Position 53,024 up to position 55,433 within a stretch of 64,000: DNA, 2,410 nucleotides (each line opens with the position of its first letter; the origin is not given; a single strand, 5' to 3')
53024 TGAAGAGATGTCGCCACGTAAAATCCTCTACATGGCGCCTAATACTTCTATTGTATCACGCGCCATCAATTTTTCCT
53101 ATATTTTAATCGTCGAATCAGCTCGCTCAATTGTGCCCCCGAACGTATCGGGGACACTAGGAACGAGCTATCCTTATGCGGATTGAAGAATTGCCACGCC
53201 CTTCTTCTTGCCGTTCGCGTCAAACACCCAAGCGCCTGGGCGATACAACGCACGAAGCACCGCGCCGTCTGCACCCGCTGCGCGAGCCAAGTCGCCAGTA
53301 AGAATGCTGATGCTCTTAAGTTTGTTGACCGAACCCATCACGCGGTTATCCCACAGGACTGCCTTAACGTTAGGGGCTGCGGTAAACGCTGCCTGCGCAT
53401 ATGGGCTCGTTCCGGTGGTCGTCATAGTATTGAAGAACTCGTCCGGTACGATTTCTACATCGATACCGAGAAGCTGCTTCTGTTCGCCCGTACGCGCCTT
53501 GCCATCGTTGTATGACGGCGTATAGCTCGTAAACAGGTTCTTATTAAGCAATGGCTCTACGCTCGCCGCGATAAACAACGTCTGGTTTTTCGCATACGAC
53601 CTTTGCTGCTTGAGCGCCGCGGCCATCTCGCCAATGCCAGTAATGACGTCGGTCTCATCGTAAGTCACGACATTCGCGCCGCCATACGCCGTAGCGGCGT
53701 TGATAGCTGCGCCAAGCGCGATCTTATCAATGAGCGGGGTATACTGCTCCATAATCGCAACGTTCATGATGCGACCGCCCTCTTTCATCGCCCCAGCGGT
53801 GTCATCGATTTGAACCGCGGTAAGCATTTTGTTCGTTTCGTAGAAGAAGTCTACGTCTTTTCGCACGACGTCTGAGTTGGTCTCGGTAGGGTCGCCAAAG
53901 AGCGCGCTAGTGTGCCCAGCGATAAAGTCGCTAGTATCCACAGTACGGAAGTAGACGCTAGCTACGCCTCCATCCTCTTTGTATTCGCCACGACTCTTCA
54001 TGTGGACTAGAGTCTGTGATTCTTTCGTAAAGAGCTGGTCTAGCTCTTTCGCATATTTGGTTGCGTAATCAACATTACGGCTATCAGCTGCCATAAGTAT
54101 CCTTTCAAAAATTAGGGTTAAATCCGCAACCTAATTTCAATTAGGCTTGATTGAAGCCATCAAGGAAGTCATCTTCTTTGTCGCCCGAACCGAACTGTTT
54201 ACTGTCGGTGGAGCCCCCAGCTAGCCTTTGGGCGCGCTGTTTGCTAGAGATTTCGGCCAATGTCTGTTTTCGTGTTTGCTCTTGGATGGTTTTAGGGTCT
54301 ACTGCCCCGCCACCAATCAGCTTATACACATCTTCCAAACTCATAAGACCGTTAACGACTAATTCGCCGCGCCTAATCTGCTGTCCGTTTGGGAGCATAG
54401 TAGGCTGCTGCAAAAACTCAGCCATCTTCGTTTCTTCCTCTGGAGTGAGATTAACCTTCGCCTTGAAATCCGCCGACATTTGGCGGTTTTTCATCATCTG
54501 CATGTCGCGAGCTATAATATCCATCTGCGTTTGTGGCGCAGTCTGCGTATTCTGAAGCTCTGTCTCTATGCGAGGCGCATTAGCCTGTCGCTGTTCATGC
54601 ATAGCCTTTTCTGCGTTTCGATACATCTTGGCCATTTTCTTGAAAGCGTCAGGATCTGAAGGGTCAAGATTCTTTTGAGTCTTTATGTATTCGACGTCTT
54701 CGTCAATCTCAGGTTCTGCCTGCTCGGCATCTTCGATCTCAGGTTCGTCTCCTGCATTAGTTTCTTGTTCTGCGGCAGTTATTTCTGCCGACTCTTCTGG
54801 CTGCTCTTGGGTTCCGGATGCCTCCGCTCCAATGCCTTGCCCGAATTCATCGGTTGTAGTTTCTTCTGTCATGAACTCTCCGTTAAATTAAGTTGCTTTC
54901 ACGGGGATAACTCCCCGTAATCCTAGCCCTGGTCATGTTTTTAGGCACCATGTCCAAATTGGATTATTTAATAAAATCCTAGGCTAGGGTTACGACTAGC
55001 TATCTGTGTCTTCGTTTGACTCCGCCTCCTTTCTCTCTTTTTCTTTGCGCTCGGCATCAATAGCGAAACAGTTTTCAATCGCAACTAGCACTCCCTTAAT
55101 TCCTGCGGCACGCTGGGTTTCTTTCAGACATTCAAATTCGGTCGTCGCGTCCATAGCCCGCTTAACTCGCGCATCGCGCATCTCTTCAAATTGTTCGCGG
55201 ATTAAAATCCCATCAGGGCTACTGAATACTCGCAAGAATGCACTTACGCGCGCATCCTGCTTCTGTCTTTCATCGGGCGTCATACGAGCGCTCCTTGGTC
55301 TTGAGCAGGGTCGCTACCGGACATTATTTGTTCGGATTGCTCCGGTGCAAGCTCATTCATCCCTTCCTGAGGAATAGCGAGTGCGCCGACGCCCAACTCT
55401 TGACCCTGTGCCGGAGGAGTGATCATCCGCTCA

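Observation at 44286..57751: Four copies of a conserved promoter + leader element precede late genes of the prophage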

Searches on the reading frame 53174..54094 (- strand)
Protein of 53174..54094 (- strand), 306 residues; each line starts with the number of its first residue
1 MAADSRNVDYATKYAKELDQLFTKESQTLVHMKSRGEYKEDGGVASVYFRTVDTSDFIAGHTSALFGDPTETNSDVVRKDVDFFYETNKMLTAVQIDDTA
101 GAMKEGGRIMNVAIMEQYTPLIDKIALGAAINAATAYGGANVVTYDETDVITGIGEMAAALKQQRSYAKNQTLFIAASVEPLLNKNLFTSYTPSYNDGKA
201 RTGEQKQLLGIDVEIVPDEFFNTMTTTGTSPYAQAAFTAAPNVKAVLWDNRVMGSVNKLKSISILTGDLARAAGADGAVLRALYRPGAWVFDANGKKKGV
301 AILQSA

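Call 9: search_protein_families(library=pfam, proteins=[window:53174-54094:-], max_evalue=0.01)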
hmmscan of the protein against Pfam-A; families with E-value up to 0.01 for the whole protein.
window:53174-54094:- (306 aa): 0 families

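Call 10: search_protein_families(library=phrogs, proteins=[window:53174-54094:-], max_evalue=0.001)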
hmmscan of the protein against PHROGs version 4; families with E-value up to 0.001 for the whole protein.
window:53174-54094:- (306 aa): 1 family
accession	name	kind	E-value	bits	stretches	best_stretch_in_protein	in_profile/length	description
phrog_422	-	head and packaging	1.1e-12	49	1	7-294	4-284/297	major head protein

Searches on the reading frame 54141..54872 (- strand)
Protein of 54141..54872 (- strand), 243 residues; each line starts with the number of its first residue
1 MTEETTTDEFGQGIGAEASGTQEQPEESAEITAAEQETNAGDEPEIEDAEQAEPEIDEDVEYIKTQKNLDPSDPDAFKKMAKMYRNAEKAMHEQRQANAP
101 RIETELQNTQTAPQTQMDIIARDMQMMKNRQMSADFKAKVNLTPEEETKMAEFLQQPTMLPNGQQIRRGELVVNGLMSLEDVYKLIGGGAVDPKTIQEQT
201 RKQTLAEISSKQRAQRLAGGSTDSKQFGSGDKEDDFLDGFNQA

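Call 9: search_protein_families(library=pfam, proteins=[window:54141-54872:-], max_evalue=0.01)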
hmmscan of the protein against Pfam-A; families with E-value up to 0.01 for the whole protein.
window:54141-54872:- (243 aa): 1 family
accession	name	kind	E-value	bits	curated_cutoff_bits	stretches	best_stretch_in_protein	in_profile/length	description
PF16750.11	HK_sensor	-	0.0064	17.2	30.5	0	78-159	8-87/110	Sensor domain of 2-component histidine kinase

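Call 10: search_protein_families(library=phrogs, proteins=[window:54141-54872:-], max_evalue=0.001)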
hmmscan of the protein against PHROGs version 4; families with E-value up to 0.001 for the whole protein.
window:54141-54872:- (243 aa): 0 families

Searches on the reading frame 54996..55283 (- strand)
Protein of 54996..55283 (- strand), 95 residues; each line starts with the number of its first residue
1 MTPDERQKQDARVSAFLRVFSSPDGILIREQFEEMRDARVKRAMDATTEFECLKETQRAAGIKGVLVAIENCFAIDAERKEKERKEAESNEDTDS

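Call 46: search_protein_families(library=pfam, proteins=[window:54996-55283:-], max_evalue=0.05)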
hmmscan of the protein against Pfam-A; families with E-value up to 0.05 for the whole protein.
window:54996-55283:- (95 aa): 0 families

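Call 79: find_homologous_proteins(query=window:54996-55283:-, max_evalue=0.001)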
Query window:54996-55283:- (95 aa): 2 proteins with E <= 0.001 among 4 candidates.
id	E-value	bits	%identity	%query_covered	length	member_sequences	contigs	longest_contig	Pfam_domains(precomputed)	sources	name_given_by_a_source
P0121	1.0e-52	193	100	100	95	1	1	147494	-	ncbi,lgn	ncbi:MAG: hypothetical protein ACK5MU_04040 [Candidatus Saccharimonadales bacterium]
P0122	1.3e-32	129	67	79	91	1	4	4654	-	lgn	-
